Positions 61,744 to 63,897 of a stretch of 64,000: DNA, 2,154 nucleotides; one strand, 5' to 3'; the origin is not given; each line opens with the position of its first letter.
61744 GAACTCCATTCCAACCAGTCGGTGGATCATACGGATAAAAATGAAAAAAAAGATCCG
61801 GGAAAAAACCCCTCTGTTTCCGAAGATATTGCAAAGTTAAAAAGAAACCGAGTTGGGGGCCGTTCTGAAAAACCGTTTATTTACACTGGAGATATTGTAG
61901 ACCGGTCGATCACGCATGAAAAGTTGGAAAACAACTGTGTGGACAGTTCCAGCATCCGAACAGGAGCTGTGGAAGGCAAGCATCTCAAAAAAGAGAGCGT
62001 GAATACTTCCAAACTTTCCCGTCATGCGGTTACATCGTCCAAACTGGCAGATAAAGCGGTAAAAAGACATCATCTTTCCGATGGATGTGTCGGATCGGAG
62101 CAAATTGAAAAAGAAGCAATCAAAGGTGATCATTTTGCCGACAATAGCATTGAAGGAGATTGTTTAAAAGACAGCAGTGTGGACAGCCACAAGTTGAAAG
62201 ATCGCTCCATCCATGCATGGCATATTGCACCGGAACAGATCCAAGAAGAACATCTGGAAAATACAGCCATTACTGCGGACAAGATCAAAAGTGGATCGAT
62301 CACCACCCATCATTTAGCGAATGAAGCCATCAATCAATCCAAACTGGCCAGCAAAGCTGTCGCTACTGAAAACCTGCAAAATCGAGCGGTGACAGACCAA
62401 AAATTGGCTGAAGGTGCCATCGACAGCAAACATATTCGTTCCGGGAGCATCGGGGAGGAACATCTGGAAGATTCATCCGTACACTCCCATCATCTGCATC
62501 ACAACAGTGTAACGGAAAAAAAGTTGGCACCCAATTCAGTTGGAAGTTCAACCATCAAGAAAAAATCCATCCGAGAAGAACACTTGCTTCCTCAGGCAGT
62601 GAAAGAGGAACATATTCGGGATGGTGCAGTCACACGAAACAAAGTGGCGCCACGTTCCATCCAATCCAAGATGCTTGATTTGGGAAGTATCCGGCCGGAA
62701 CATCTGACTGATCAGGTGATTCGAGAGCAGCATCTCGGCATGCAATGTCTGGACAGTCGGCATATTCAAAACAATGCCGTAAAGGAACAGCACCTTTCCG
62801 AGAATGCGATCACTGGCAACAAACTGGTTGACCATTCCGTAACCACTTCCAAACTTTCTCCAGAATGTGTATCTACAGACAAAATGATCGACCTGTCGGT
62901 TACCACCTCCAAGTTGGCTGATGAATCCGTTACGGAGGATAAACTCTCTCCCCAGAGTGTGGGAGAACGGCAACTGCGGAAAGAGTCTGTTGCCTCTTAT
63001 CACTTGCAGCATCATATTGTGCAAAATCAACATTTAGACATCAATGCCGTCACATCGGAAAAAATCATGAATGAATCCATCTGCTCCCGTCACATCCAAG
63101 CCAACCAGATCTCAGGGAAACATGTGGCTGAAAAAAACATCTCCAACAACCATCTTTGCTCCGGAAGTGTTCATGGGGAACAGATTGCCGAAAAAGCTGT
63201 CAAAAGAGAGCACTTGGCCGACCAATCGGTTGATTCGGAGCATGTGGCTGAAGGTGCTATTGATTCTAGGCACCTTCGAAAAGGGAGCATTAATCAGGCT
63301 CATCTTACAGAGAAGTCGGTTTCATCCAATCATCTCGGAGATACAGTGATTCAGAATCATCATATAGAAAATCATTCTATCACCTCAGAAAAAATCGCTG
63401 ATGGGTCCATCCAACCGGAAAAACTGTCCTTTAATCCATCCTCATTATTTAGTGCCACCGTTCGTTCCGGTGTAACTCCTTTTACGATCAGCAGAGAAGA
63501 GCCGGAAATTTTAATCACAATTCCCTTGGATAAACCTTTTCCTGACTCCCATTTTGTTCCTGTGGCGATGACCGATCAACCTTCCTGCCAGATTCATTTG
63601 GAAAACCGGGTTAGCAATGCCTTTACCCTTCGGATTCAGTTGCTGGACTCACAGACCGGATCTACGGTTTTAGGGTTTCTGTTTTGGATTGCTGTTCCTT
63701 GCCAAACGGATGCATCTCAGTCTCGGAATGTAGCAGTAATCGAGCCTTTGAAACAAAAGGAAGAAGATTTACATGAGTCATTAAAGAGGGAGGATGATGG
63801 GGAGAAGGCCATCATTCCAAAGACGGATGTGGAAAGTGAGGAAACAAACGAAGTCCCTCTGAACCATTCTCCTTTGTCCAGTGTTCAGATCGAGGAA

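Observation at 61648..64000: Unlisted giant ORF encoding about 100 tandem pentapeptide-length repeats with a decapeptide His/aliphatic superperiod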

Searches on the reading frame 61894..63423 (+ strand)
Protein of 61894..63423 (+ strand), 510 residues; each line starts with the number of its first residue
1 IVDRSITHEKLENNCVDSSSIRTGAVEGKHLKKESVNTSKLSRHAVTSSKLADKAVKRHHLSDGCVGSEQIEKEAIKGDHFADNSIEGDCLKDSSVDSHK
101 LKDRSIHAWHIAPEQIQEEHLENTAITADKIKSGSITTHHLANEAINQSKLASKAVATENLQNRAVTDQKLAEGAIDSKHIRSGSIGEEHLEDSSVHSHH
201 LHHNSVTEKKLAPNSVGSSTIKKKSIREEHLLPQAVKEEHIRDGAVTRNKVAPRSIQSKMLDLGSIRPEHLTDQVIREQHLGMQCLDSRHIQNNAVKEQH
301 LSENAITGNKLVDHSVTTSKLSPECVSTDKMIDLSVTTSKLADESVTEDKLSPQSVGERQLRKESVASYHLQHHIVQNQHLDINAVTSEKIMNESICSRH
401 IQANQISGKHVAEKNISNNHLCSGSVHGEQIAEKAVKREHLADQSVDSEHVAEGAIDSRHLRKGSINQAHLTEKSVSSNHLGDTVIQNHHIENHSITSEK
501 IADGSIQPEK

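Call 67: search_dna_similar(query=window:61894-63423:+, collection=phages, mode=protein, max_rows=25)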
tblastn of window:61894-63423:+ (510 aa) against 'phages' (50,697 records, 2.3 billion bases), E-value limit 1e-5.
Records with a match: 72; places in all: 272; records where one place covers at least 80% of the query: 31.
Best place of each record, by identity: <60% 72.
By first word of the organism name: Cyanophage 10; Synechococcus 10; Prochlorococcus 8; Lactobacillus 8; Gordonia 6; Bacteriophage 5; Arthrobacter 3; Bacillus 3; uncultured 3; Streptococcus 3; and 10 more.
By host as written in the record: - 11; Synechococcus sp. CB0101 7; Gordonia rubripertincta NRRL B-16540 5; Lactobacillus plantarum 5; Synechococcus sp. WH8017 2; Prochlorococcus sp. NATL1A 2; Synechococcus sp. WH8109 2; Prochlorococcus sp. NATL2A 2; and 26 more.
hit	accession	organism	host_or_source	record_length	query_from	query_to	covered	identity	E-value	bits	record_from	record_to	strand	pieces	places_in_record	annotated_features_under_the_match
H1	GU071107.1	Cyanophage P-SSP2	Synechococcus sp. WH8017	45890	11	509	96%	26.5%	2e-14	162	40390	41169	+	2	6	predicted protein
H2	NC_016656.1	Cyanophage P-SSP2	Synechococcus sp. WH8017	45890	11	509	96%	26.5%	2e-14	162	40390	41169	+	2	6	hypothetical protein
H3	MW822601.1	Synechococcus phage S-SRP02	Synechococcus sp. SR-C1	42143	18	506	96%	25.9%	2e-9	243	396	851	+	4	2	hypothetical protein | tail fiber protein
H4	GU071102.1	Cyanophage NATL1A-7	Prochlorococcus sp. NATL1A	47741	11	502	96%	25.6%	1e-18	158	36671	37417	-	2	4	predicted protein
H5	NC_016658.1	Cyanophage NATL1A-7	Prochlorococcus sp. NATL1A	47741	11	502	96%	25.6%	1e-18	158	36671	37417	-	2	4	hypothetical protein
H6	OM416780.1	Prochlorococcus phage P-SCSP2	Prochlorococcus sp. MED4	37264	1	483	85%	28.6%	6e-15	215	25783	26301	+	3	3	hypothetical protein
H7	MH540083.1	Synechococcus T7-like phage S-TIP37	Synechococcus sp. WH8109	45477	1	510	100%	23.5%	9e-23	202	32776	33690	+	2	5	tail fiber-like protein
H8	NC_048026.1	Synechococcus T7-like phage S-TIP37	Synechococcus sp. WH8109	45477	1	510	100%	23.5%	9e-23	202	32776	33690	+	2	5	tail fiber-like protein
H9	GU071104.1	Cyanophage NATL2A-133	Prochlorococcus sp. NATL2A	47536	35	507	93%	25.4%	6e-37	209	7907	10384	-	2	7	predicted protein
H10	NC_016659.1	Cyanophage NATL2A-133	Prochlorococcus sp. NATL2A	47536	35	507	93%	25.4%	6e-37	209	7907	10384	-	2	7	hypothetical protein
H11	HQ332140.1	Prochlorococcus phage P-GSP1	Prochlorococcus marinus MED4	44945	31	504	93%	25.0%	1e-22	215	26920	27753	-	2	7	hypothetical protein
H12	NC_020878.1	Prochlorococcus phage P-GSP1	Prochlorococcus marinus MED4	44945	31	504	93%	25.0%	1e-22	215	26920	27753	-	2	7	hypothetical protein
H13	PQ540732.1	Prochlorococcus phage P-SCSP-R27W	Prochlorococcus marinus str. NATL2A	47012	26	510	95%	24.1%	5e-12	134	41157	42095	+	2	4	record has no annotation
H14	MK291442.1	Paracoccus phage vB_PkoS_Pkon1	Paracoccus kondratievae NCIMB 13773T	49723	1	510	100%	22.7%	1e-20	164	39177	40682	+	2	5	host specificity protein J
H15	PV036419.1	Christensenellales phage NatCom_6392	Christensenellales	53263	5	506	98%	23.0%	2e-19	184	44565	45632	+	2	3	tail protein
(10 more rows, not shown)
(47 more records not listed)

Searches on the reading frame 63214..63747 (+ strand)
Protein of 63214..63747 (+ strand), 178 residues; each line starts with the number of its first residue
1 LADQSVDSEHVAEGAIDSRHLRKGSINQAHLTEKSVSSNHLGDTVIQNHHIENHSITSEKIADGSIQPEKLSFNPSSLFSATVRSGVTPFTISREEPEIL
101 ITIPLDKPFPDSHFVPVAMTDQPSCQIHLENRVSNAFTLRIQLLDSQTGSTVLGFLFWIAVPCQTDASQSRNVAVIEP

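Call 64: predict_structure(alignment_id=A6)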
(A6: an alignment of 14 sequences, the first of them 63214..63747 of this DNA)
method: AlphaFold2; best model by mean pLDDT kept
length: 178 residues; sequences in the alignment: 14
mean_pLDDT: 71.8   pTM: 0.50
mean pLDDT of the five models: 71.8, 71.5, 69.9, 69.5, 66.8
residues with pLDDT >= 90: 63; 70-90: 18; 50-70: 64; < 50: 33
segments of 3 or more residues with pLDDT < 50: 22-25, 38-42, 72-78, 170-178
pLDDT, mean of each block of 10 residues (from residue 1): 57 50 53 52 58 66 59 48 89 95 92 90 96 96 81 96 69 43
secondary structure, 60 per line:
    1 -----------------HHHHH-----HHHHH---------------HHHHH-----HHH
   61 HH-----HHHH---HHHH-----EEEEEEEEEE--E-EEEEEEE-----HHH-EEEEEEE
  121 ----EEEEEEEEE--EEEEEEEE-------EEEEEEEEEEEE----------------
elements in order: H18-22 H28-32 H48-52 H58-62 H68-71 H75-78 E84-93 E98-104 E114-120 E125-133 E136-143 E151-162

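Call 72: fold_search(model_id=the predicted structure, library=viral)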
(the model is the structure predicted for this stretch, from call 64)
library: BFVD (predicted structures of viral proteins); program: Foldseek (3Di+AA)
matches with E <= 10: 1148; with E <= 0.001: 28
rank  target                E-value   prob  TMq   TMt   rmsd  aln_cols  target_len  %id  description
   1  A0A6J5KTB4            2.6e-05  1.00  0.37  0.45  11.9       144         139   13  Uncharacterized protein [uncultured Caudovirales phage]
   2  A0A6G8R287            4.2e-05  1.00  0.42  0.57   7.1       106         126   16  Minor tail protein [Arthrobacter phage BlueFeather]
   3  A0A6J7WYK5            4.5e-05  1.00  0.40  0.46  13.6       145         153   14  Uncharacterized protein [uncultured Caudovirales phage]
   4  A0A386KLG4            4.8e-05  1.00  0.38  0.46  13.5       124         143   15  Uncharacterized protein [Microbacterium phage Efeko]
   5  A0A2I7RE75            8.2e-05  1.00  0.42  0.11   5.2        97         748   18  (no name in the UniProt tables at hand)
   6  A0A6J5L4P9            8.7e-05  1.00  0.34  0.51   4.8       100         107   19  Uncharacterized protein [uncultured Caudovirales phage]
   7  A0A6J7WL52            9.9e-05  1.00  0.35  0.39   4.3        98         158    9  Uncharacterized protein [uncultured Caudovirales phage]
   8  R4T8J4                9.9e-05  1.00  0.38  0.58   6.6       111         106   10  Uncharacterized protein [Haloarcula hispanica tailed virus 2]
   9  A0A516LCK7            9.9e-05  1.00  0.32  0.12  20.1       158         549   16  (no name in the UniProt tables at hand)
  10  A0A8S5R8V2            1.3e-04  1.00  0.31  0.44  13.2       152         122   15  Uncharacterized protein [virus sp. cti5L29]
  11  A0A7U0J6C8            1.6e-04  1.00  0.36  0.20  16.4       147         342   14  (no name in the UniProt tables at hand)
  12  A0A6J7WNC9            1.6e-04  1.00  0.34  0.37  14.8       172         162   12  Uncharacterized protein [uncultured Caudovirales phage]
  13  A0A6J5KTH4            2.6e-04  1.00  0.35  0.48  13.7       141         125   10  Uncharacterized protein [uncultured Caudovirales phage]
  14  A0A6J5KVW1            2.8e-04  1.00  0.41  0.51   9.4       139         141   15  Uncharacterized protein [uncultured Caudovirales phage]
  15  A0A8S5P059            3.5e-04  1.00  0.34  0.20  12.1       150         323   18  H-type lectin domain [Siphoviridae sp. ctg2r17]
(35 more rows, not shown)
